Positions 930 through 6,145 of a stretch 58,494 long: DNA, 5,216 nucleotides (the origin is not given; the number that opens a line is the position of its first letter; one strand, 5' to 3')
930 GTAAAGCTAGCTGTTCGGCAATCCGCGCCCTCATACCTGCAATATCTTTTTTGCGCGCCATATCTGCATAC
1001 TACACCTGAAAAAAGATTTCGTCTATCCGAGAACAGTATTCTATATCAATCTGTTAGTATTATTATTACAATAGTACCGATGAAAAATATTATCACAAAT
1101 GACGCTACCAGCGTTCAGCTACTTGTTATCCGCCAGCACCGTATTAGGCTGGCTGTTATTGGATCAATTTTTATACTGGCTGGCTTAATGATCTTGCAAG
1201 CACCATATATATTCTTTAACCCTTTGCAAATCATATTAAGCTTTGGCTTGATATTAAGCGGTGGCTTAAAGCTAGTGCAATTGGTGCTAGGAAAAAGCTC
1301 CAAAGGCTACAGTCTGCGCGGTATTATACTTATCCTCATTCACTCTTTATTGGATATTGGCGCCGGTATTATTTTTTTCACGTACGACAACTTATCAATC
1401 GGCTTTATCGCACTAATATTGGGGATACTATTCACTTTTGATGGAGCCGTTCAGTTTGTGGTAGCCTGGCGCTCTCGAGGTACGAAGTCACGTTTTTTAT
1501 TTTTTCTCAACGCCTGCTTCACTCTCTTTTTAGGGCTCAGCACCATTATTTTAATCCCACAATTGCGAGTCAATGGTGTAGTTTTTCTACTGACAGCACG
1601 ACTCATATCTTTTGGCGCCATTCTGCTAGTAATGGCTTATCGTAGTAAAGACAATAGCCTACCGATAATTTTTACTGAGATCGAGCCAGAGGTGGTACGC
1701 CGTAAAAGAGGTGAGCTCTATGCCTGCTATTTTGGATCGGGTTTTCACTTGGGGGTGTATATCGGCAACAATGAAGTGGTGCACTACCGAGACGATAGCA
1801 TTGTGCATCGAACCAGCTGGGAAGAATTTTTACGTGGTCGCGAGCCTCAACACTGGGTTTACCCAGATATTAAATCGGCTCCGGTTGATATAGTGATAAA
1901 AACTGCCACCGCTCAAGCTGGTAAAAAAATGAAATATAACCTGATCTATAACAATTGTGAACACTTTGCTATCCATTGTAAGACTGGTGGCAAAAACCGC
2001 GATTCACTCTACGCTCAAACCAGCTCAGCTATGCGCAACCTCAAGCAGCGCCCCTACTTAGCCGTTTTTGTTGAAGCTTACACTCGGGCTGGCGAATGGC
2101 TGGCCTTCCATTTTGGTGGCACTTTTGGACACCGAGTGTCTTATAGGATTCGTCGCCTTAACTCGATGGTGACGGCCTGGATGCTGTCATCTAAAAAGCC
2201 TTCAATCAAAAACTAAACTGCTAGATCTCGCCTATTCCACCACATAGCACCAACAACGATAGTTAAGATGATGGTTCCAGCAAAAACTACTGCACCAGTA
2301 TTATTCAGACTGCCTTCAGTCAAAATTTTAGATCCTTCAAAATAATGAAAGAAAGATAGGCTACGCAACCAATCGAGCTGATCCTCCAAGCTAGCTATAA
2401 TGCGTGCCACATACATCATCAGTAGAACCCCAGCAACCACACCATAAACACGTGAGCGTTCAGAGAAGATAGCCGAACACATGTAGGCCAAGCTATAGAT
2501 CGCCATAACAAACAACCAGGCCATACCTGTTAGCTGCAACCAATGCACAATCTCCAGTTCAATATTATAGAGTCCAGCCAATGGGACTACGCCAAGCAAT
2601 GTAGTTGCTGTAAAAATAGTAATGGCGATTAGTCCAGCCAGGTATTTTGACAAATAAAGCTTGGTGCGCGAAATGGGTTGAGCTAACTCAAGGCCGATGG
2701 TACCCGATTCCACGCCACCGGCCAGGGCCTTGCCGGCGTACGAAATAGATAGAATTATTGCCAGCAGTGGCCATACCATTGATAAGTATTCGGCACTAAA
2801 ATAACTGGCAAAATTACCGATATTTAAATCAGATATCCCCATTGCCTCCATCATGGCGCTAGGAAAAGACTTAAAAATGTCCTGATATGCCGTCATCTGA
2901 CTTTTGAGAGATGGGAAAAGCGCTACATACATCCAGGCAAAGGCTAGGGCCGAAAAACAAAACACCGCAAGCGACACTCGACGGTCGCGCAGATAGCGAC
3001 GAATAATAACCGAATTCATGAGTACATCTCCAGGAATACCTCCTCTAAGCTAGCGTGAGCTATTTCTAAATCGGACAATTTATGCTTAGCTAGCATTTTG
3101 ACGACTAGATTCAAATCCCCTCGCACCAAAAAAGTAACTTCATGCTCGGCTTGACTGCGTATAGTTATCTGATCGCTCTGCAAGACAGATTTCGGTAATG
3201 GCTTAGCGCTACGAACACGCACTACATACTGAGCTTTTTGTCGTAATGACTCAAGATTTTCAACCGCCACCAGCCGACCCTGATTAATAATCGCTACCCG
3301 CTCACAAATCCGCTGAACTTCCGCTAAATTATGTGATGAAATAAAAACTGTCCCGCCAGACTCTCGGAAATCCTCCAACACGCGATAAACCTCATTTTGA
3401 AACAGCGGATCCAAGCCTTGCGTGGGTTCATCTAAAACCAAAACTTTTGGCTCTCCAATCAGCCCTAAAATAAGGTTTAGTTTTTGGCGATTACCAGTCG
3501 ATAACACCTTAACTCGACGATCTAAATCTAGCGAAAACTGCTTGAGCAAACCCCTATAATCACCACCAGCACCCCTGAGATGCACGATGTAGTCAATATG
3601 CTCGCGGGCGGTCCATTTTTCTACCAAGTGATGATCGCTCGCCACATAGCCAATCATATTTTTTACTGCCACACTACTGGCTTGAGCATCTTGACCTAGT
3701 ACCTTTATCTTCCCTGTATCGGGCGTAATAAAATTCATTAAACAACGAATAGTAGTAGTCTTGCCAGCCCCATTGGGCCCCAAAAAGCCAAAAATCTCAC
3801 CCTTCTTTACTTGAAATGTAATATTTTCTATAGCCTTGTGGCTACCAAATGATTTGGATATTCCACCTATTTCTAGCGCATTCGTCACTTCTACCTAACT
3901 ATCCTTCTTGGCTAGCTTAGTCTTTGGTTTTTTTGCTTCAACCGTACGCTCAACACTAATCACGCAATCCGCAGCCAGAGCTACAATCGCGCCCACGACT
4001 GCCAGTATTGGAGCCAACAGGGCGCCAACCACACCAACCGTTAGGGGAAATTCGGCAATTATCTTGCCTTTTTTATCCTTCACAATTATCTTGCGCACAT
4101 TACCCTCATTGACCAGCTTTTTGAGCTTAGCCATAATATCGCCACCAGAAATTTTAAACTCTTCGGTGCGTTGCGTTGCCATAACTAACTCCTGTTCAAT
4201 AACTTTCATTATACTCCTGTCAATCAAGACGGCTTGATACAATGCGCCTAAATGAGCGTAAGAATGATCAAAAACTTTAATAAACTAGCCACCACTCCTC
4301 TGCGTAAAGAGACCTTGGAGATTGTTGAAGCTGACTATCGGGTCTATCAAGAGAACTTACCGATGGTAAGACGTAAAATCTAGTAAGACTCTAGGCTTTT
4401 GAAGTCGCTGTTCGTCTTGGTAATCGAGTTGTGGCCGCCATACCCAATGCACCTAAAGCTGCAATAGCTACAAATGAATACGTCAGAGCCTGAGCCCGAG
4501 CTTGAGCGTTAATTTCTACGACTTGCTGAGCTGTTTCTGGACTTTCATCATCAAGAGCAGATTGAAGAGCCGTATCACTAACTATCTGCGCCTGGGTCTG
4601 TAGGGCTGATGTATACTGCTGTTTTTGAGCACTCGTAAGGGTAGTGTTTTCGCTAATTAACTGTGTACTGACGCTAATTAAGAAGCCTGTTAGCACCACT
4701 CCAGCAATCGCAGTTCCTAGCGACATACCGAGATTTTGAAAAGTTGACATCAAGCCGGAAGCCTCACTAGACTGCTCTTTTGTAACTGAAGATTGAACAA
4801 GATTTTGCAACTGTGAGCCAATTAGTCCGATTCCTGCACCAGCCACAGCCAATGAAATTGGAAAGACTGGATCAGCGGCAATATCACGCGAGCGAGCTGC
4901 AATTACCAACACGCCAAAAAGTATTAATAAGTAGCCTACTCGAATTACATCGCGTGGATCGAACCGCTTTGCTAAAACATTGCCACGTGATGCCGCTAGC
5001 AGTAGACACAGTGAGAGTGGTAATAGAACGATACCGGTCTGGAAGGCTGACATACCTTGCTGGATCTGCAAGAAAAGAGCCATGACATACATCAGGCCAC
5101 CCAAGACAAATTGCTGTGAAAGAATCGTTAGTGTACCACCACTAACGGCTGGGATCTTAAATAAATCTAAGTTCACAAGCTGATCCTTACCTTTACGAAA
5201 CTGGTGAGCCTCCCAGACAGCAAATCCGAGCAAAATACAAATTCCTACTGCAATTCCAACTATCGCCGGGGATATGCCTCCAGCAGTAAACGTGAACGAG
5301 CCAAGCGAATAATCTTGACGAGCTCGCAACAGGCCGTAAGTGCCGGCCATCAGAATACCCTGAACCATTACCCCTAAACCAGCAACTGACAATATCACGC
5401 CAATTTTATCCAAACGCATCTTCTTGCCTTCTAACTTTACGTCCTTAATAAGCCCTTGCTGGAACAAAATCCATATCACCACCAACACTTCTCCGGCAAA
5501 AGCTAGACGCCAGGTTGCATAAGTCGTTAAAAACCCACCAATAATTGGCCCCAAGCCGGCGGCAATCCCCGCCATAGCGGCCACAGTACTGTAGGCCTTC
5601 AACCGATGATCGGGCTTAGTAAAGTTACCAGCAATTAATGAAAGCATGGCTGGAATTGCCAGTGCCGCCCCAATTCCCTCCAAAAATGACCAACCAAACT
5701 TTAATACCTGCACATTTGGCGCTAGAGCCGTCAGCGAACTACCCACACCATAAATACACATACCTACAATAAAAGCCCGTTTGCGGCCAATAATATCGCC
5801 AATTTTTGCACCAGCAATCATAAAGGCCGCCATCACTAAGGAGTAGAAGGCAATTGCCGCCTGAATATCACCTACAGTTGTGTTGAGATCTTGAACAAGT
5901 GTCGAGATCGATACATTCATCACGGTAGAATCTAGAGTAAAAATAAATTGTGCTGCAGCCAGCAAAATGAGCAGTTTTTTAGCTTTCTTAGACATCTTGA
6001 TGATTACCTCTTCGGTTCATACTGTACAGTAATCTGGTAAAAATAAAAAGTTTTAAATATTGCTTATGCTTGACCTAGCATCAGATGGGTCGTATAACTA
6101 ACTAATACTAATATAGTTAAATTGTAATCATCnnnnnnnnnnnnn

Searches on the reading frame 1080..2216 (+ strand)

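Call 59: search_protein_families(library=pfam, proteins=[window:1080-2216:+], max_evalue=0.0001)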
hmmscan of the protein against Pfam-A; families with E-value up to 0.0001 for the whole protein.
window:1080-2216:+ (378 aa): 2 families
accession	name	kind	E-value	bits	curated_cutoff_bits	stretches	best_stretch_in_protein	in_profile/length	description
PF04970.19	LRAT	-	4.2e-17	63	24.3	1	209-304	4-118/120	Lecithin retinol acyltransferase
PF03729.18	DUF308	-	1.7e-07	31.9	25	1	89-156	3-72/73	Short repeat of unknown function (DUF308)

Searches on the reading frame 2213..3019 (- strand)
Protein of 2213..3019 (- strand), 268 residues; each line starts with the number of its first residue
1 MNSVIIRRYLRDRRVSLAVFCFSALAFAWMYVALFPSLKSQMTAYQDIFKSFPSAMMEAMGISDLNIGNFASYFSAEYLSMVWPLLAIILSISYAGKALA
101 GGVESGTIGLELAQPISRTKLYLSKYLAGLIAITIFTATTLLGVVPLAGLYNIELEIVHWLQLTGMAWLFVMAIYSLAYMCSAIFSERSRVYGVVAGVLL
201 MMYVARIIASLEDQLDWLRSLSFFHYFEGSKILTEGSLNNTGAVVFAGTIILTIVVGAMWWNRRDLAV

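Call 59: search_protein_families(library=pfam, proteins=[window:2213-3019:-], max_evalue=0.0001)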
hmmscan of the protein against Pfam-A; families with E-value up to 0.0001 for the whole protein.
window:2213-3019:- (268 aa): 1 family
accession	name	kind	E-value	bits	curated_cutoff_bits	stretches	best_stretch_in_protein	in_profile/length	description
PF12679.13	ABC2_membrane_2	-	2.5e-20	73.3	27.2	1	5-266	3-283/283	ABC-2 family transporter protein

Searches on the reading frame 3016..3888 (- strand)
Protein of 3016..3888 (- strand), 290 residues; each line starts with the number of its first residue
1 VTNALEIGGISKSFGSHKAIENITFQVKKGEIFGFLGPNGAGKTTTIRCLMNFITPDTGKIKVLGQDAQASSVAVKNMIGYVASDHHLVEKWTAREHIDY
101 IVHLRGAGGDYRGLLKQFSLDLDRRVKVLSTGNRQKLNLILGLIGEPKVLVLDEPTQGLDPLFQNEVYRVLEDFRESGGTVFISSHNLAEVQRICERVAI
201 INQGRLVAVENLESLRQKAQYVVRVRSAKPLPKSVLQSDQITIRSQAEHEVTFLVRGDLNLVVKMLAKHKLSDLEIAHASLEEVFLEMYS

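Call 59: search_protein_families(library=pfam, proteins=[window:3016-3888:-], max_evalue=0.0001)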
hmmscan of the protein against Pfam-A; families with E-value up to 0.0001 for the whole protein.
window:3016-3888:- (290 aa): 3 families
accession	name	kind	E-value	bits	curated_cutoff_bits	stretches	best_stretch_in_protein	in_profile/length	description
PF00005.33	ABC_tran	-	5.3e-27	95.5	25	1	21-157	2-137/137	ABC transporter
PF13304.12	AAA_21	-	5.8e-15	56.6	27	1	127-190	236-302/304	AAA domain, putative AbiEii toxin, Type IV TA system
PF13476.12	AAA_23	-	2.7e-06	28.6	27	1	12-61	5-50/201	AAA domain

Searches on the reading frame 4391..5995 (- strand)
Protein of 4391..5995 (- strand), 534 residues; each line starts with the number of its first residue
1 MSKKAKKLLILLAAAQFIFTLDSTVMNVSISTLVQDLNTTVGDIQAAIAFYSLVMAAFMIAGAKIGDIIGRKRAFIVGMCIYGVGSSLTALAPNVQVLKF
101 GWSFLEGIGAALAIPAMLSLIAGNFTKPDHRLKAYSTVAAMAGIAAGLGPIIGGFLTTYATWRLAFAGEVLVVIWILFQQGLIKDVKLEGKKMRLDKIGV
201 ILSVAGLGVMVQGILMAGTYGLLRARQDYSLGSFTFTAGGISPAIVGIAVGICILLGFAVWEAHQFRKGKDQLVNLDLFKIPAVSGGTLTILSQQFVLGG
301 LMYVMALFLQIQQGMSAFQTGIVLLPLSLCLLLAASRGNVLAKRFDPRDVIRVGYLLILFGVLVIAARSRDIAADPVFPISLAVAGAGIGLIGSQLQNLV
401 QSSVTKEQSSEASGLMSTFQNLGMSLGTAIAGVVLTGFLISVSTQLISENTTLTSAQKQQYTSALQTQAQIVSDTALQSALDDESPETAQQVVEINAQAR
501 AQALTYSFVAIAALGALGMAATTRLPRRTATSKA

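Call 59: search_protein_families(library=pfam, proteins=[window:4391-5995:-], max_evalue=0.0001)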
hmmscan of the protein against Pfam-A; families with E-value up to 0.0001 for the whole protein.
window:4391-5995:- (534 aa): 2 families
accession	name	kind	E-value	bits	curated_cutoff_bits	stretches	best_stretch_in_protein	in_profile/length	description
PF07690.21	MFS_1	-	1.3e-38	133.3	33.4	1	12-428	1-347/347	Major Facilitator Superfamily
PF13347.12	MFS_2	-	3.9e-05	22.8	27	0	7-160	224-384/427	MFS/sugar transport protein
